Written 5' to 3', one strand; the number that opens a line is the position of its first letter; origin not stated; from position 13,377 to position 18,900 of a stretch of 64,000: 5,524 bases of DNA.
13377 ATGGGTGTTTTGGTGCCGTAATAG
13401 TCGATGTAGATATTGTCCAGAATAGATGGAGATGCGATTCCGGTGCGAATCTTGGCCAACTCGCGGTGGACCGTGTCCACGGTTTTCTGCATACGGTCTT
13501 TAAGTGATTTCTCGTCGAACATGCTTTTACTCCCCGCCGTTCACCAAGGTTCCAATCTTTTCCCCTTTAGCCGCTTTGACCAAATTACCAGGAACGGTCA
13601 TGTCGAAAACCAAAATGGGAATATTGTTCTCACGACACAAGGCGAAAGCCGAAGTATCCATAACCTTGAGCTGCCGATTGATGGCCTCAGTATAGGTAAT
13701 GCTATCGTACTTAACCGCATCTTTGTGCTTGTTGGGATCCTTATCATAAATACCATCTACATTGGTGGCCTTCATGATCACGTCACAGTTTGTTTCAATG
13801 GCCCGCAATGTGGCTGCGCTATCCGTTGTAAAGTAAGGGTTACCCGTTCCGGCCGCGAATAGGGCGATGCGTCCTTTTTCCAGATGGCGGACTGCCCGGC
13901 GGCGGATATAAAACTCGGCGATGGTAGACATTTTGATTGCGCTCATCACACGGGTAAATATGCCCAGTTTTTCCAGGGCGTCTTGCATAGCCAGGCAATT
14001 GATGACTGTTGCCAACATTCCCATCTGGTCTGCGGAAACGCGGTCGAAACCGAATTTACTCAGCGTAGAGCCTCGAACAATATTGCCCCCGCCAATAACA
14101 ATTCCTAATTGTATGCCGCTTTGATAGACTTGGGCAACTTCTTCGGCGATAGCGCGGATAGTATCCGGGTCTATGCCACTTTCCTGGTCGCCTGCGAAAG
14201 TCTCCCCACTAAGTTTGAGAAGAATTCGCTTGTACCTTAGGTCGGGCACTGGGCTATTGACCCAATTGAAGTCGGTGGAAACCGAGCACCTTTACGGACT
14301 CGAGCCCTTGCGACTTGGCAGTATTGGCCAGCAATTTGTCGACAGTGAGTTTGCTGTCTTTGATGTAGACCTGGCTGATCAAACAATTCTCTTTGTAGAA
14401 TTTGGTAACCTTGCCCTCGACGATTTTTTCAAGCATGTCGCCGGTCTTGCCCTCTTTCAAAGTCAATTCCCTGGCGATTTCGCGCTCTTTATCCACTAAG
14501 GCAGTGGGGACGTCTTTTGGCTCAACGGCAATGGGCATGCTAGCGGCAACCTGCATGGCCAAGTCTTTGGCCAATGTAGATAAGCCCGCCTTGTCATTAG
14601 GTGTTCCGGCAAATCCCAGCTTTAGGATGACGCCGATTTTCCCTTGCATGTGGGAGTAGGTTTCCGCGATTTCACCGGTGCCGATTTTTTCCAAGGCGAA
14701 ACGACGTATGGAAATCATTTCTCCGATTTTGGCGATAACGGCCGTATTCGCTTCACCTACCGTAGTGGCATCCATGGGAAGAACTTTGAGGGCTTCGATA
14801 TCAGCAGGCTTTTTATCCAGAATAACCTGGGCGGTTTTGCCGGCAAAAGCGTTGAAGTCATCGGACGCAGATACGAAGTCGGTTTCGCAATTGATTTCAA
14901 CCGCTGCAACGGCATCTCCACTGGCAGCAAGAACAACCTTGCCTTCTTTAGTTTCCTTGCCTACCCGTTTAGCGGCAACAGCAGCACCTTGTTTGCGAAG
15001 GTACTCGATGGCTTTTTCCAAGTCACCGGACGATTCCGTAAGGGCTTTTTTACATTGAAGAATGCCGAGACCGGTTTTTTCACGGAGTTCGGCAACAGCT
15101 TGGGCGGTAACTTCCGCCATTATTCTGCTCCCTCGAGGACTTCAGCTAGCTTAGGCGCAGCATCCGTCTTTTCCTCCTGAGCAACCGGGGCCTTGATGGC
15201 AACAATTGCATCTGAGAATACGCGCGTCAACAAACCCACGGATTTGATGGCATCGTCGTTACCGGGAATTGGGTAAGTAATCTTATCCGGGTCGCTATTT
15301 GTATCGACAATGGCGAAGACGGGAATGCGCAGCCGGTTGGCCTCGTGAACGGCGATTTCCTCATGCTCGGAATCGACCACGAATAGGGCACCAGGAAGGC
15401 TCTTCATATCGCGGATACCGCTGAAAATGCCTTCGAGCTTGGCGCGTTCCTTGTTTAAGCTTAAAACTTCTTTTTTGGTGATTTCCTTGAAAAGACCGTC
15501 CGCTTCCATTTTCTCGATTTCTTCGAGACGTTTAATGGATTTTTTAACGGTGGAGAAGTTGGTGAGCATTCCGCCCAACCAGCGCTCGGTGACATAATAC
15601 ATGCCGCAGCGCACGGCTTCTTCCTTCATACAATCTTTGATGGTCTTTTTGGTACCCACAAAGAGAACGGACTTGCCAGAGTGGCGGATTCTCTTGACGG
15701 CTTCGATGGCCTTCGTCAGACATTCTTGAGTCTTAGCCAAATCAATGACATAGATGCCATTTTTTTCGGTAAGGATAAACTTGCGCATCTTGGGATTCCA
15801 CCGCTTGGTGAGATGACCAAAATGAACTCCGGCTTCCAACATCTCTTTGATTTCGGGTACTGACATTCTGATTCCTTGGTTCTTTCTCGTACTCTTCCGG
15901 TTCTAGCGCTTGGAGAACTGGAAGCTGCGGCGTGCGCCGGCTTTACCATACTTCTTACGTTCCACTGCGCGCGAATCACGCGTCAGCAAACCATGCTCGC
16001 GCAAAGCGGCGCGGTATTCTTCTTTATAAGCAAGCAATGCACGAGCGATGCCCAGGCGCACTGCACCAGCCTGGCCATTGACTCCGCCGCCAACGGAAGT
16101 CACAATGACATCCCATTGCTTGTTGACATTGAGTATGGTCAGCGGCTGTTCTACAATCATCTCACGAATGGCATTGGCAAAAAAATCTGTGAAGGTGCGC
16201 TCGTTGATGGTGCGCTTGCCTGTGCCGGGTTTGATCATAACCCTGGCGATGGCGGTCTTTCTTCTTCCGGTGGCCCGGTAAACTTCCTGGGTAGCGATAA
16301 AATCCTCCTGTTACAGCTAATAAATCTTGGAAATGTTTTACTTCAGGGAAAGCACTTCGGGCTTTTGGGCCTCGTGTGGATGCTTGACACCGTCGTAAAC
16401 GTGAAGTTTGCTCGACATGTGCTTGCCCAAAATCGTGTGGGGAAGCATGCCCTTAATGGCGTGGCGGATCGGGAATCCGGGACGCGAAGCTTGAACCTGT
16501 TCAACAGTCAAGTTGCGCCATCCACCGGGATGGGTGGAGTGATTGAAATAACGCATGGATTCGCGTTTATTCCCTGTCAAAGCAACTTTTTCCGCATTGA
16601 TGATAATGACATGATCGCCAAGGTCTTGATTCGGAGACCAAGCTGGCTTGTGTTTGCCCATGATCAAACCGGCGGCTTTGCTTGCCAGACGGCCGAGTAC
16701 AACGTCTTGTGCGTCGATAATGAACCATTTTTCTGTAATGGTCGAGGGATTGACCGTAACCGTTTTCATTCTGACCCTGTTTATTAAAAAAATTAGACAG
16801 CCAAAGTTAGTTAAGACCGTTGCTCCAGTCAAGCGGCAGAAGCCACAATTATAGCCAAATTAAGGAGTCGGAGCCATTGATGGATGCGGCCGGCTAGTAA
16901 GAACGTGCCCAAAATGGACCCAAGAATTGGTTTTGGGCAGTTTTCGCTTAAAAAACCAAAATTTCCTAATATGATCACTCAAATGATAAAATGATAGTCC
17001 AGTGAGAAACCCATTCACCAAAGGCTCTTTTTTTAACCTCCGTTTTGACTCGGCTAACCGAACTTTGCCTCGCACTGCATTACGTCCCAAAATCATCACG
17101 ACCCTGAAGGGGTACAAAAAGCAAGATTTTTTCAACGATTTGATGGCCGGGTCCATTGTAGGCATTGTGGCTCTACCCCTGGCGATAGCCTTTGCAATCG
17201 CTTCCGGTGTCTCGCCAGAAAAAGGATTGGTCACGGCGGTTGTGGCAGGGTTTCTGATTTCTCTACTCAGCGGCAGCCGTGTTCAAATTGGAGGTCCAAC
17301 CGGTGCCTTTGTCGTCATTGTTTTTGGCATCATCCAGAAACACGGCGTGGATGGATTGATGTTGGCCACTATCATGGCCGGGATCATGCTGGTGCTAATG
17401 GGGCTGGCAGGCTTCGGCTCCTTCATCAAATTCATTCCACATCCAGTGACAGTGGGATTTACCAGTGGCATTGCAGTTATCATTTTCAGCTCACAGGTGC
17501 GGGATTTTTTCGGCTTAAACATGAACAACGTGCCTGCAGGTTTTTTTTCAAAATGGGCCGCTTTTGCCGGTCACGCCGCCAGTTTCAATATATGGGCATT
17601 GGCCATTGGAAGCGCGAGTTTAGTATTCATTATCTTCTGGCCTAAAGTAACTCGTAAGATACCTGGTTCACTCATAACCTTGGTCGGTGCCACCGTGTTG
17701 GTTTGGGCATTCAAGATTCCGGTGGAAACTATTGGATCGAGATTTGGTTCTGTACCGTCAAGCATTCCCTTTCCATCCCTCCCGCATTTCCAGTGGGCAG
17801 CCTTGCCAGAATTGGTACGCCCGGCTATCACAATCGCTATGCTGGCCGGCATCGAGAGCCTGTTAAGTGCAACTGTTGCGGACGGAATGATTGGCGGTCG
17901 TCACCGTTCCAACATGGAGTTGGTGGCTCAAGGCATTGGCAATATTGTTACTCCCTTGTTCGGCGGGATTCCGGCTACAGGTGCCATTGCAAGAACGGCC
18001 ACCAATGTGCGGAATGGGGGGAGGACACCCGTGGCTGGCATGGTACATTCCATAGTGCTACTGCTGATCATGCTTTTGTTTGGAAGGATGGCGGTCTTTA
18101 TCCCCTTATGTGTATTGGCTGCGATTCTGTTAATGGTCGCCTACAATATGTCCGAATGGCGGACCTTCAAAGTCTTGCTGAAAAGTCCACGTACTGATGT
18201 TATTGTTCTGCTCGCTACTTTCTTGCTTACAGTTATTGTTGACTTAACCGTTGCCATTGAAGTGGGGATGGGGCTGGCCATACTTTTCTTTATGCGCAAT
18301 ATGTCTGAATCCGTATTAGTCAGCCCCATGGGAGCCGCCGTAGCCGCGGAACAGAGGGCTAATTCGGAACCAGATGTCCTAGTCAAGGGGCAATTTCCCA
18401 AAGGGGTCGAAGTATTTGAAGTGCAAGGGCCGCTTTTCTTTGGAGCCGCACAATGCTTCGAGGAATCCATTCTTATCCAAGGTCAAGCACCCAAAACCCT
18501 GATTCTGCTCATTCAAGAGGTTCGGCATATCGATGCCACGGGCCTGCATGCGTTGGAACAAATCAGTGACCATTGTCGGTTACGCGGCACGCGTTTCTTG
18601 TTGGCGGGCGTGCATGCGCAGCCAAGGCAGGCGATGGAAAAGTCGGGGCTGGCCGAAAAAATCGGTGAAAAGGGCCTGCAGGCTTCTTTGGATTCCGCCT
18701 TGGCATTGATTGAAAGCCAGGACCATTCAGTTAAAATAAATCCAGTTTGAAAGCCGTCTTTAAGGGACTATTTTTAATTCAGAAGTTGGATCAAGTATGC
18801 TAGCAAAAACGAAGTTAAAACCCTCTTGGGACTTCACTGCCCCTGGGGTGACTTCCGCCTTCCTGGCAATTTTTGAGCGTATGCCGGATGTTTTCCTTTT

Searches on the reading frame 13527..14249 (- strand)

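Call 80: search_protein_families(library=pfam, proteins=[window:13527-14249:-], max_evalue=0.00001)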
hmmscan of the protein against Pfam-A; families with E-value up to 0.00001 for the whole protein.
window:13527-14249:- (240 aa): 1 family
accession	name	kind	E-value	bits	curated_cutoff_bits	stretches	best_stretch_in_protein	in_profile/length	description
PF00696.33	AA_kinase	-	5.5e-34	118.4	24.9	1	7-216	1-234/234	Amino acid kinase family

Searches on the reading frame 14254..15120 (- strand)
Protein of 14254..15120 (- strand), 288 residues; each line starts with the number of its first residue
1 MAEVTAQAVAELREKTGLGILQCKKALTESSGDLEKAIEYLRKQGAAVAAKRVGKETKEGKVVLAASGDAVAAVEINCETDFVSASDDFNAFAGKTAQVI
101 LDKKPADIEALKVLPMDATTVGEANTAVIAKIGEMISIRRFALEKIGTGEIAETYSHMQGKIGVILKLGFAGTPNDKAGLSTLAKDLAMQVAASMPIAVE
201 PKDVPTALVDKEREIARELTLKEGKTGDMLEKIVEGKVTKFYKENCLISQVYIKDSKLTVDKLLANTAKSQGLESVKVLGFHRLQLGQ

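Call 80: search_protein_families(library=pfam, proteins=[window:14254-15120:-], max_evalue=0.00001)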
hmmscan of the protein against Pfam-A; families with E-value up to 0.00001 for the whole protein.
window:14254-15120:- (288 aa): 2 families
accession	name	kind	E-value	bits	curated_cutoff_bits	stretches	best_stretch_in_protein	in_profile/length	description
PF00889.24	EF_TS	-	8e-61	205.6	27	1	72-288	2-204/204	Elongation factor TS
PF25025.1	EF-Ts_N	-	5.4e-07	29.9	33.2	1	5-45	13-54/60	Elongation factor Ts, mitochondrial, N-terminal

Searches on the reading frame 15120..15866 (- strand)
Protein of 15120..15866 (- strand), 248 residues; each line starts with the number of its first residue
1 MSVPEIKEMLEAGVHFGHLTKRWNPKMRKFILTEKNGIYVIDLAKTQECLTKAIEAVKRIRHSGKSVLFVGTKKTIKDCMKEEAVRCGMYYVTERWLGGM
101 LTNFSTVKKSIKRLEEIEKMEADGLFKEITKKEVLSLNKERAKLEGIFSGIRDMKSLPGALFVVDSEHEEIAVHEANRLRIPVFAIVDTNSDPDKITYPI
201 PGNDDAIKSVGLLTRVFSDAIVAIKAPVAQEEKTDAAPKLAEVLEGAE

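Call 80: search_protein_families(library=pfam, proteins=[window:15120-15866:-], max_evalue=0.00001)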
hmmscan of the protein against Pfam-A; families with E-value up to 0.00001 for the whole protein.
window:15120-15866:- (248 aa): 1 family
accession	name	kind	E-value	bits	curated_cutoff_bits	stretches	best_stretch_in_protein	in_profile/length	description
PF00318.25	Ribosomal_S2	-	2.9e-92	308.3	26.1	1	9-222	1-214/216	Ribosomal protein S2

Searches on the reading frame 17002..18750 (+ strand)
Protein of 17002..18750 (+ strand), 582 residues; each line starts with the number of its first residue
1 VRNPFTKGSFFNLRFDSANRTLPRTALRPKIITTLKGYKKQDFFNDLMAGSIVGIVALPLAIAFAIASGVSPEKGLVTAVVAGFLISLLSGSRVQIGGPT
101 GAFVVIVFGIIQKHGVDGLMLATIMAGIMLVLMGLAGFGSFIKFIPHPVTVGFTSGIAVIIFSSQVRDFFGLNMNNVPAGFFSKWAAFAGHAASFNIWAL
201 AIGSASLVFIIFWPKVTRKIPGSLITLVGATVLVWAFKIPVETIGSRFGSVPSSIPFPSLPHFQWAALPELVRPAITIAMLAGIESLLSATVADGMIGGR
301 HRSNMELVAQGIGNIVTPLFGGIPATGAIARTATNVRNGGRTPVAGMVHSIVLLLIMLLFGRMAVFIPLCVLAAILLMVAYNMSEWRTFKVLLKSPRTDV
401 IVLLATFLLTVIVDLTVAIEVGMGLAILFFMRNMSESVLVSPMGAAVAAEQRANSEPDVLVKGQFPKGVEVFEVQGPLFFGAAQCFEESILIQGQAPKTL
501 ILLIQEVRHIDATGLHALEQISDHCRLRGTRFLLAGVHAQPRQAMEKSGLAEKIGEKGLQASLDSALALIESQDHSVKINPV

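Call 20: search_protein_families(library=pfam, proteins=[window:17002-18750:+], max_evalue=0.001)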
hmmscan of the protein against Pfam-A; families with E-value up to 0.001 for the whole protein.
window:17002-18750:+ (582 aa): 3 families
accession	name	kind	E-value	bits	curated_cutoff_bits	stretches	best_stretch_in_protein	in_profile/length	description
PF00916.26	Sulfate_transp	-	2.1e-86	290.5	23.2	1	43-406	1-380/380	Sulfate permease family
PF01740.26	STAS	-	7.6e-19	67.9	22.6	1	467-566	8-106/106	STAS domain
PF16983.11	MFS_MOT1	-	7.6e-05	23.5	30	1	306-382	32-110/111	Molybdate transporter of MFS superfamily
